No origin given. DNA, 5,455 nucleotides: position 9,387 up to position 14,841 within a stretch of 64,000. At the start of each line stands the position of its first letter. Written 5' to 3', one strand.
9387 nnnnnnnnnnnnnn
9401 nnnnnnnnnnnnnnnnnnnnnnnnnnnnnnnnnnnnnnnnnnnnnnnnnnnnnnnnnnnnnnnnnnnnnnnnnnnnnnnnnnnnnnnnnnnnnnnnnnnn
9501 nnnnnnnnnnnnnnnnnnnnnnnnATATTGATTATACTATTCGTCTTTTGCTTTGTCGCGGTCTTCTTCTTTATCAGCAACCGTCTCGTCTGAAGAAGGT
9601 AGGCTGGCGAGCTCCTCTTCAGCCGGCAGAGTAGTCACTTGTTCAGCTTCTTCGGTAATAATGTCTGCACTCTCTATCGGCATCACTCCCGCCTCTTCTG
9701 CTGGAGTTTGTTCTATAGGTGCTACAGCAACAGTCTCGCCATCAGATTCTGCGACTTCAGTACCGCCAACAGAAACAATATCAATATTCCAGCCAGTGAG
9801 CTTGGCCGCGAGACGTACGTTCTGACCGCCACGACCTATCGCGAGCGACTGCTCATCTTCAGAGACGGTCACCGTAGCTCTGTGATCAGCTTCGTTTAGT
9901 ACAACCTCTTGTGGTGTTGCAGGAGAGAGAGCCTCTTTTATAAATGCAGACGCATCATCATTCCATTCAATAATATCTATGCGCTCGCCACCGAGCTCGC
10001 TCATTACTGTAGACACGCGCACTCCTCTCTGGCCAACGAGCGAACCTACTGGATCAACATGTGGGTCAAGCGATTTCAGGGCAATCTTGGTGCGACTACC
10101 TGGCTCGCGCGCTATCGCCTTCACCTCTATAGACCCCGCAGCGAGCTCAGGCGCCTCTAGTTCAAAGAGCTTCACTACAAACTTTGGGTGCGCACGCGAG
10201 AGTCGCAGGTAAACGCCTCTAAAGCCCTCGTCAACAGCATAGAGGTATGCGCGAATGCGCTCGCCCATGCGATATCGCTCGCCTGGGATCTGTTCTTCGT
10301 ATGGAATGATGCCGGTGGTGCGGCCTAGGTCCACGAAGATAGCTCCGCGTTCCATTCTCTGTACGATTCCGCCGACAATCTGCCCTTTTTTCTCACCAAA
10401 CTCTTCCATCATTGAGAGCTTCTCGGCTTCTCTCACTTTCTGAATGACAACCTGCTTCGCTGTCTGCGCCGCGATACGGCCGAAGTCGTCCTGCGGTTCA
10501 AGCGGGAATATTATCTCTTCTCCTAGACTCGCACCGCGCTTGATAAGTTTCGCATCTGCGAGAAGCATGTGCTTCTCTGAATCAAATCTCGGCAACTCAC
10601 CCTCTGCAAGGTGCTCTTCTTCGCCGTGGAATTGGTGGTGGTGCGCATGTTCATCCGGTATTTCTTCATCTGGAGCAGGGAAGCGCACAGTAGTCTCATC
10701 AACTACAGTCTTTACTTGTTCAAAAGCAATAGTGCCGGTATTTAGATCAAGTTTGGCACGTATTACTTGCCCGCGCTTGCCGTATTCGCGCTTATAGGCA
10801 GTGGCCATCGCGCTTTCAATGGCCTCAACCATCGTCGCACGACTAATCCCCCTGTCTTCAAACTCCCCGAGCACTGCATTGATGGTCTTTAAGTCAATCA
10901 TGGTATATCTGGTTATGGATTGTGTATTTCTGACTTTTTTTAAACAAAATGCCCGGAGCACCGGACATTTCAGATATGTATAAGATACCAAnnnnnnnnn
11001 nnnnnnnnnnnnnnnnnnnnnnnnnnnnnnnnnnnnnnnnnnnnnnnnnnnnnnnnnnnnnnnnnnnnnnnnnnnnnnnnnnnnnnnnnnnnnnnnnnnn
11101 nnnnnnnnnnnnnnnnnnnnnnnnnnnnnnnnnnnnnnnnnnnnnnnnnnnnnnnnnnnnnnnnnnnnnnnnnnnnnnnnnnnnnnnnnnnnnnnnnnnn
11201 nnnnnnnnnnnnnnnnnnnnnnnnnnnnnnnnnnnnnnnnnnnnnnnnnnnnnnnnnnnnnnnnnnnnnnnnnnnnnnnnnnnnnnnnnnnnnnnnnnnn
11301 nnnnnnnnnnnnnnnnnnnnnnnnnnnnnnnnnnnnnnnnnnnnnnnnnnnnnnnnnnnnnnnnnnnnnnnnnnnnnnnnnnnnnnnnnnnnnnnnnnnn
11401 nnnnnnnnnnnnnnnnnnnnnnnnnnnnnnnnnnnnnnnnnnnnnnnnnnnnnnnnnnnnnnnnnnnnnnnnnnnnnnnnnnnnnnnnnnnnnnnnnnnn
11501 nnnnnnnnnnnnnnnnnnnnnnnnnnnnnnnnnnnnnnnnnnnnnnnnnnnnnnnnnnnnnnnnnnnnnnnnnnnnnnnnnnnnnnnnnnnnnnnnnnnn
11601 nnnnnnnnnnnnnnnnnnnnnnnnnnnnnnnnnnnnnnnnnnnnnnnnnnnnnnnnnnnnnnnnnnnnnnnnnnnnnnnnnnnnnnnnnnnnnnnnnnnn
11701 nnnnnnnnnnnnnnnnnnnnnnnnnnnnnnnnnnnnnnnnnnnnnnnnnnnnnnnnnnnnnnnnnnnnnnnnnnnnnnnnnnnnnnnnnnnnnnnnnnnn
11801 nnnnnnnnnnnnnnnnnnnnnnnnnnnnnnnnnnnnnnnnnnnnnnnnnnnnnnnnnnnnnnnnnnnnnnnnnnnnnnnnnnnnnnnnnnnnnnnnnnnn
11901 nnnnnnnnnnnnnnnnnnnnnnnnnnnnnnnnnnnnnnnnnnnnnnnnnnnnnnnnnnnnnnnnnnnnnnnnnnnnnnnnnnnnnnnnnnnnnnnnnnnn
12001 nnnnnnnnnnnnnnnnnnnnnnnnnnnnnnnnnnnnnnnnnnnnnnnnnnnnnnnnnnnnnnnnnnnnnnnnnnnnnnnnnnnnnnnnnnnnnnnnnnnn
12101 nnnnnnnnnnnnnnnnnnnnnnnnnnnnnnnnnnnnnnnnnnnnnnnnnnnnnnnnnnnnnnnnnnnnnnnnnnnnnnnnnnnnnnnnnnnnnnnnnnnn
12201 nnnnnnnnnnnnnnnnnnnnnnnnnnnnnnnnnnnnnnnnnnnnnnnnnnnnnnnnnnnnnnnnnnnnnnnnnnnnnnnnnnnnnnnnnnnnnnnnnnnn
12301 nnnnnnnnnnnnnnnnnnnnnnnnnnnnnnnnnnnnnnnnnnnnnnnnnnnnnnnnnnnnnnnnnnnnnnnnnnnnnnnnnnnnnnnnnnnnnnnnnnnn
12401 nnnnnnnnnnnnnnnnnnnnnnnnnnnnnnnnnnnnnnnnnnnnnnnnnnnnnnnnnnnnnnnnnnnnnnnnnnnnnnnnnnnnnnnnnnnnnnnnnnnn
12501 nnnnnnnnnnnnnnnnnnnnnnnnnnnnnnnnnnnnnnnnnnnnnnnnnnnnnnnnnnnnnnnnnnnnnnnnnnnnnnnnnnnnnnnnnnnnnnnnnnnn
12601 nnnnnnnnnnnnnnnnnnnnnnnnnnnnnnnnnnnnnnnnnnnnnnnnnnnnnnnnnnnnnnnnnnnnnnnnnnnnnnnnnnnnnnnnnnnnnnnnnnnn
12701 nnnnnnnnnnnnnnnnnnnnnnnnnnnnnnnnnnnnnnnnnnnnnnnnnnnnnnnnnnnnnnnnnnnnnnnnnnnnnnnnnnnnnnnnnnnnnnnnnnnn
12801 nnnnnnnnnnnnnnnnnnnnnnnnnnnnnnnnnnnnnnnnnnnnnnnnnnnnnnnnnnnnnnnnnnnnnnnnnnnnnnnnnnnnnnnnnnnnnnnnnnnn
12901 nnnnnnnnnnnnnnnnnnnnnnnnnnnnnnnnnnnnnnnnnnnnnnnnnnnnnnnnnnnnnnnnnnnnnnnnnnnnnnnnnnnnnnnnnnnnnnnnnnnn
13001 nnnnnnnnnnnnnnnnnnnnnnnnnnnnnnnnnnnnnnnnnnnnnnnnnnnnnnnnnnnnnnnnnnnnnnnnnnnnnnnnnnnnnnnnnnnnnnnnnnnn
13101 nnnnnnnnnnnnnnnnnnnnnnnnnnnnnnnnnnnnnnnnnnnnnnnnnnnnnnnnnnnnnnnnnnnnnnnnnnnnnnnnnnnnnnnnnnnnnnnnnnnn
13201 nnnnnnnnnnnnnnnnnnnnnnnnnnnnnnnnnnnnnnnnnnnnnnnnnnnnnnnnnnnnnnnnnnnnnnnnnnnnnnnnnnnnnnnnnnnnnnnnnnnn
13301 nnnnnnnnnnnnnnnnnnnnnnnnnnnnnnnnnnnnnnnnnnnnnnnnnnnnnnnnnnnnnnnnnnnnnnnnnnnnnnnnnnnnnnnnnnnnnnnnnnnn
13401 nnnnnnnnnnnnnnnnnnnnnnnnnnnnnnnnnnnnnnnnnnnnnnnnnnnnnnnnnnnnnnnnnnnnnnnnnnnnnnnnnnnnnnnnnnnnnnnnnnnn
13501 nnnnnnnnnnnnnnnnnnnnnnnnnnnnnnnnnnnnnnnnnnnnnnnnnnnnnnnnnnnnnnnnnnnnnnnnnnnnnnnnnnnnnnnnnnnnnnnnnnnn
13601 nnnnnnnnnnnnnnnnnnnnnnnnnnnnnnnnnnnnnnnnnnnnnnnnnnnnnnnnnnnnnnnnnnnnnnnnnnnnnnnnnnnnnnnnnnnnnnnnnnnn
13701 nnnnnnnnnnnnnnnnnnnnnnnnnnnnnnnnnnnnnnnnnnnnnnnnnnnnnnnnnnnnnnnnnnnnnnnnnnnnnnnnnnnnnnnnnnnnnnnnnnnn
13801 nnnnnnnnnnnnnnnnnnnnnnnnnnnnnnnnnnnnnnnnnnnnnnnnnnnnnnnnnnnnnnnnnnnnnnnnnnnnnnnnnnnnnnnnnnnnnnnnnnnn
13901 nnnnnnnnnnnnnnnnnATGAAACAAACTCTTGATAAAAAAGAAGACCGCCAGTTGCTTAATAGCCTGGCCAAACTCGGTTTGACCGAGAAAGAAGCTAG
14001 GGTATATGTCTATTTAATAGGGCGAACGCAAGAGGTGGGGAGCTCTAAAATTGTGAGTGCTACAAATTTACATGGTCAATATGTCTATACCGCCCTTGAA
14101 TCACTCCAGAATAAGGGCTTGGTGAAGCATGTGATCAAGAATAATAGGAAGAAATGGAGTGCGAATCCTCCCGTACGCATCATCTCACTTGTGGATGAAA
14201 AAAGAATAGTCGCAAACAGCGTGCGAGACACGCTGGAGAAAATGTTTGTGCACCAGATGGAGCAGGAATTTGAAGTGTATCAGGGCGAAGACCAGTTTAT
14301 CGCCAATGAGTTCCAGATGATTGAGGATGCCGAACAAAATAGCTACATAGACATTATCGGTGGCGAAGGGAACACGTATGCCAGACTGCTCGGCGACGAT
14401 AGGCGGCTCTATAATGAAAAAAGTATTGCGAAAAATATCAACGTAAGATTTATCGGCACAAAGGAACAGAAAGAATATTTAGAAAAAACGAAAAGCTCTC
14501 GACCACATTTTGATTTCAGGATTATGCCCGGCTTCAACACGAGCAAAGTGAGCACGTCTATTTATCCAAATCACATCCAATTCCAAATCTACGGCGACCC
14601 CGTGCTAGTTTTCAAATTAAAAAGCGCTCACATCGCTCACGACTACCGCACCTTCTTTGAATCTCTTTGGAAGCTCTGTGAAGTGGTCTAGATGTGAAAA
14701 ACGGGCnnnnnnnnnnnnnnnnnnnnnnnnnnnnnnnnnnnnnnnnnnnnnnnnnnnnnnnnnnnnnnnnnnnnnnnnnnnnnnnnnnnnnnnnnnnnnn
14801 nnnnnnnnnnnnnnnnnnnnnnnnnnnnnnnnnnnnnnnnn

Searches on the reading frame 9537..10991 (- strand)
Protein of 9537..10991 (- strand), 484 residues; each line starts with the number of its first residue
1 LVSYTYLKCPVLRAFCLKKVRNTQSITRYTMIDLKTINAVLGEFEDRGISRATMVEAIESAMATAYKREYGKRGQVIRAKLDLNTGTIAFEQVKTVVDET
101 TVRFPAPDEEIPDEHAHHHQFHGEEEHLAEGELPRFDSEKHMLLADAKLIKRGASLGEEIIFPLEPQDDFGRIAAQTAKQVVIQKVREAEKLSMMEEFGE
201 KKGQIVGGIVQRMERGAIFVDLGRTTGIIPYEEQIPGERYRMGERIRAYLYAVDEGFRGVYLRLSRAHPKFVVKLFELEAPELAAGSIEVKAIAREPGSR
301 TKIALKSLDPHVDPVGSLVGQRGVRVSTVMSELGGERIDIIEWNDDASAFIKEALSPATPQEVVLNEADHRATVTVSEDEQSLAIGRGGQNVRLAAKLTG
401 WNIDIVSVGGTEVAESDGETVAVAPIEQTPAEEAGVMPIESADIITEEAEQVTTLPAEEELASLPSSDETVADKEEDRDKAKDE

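Call 50: search_protein_families(library=pfam, proteins=[window:9537-10991:-], max_evalue=0.00001)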
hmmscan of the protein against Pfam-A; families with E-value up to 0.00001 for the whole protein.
window:9537-10991:- (484 aa): 3 families
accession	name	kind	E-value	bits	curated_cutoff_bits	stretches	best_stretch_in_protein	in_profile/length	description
PF08529.16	NusA_N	-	6.2e-27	94.6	23.8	1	45-191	11-118/119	NusA N-terminal domain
PF13184.12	KH_5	-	4.2e-26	91.3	27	1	297-363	1-67/69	NusA-like KH domain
PF00575.29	S1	-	5.2e-09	36.8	22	1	201-258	3-67/74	S1 RNA binding domain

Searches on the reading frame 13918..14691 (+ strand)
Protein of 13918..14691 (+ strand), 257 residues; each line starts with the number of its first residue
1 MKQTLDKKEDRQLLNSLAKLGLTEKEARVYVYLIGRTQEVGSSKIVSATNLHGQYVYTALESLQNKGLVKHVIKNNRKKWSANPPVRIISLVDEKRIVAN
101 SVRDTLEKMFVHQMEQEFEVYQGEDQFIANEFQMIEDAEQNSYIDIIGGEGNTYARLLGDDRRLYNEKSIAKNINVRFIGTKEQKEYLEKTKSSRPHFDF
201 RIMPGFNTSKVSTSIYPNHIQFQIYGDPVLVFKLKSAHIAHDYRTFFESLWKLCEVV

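Call 51: search_protein_families(library=pfam, proteins=[window:13918-14691:+], max_evalue=0.0001)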
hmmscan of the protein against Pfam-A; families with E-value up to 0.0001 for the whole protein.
window:13918-14691:+ (257 aa): 1 family
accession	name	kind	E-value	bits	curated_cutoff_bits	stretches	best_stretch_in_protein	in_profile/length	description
PF01978.25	TrmB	-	9.9e-11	41.8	25.6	1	17-85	1-67/68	Sugar-specific transcriptional regulator TrmB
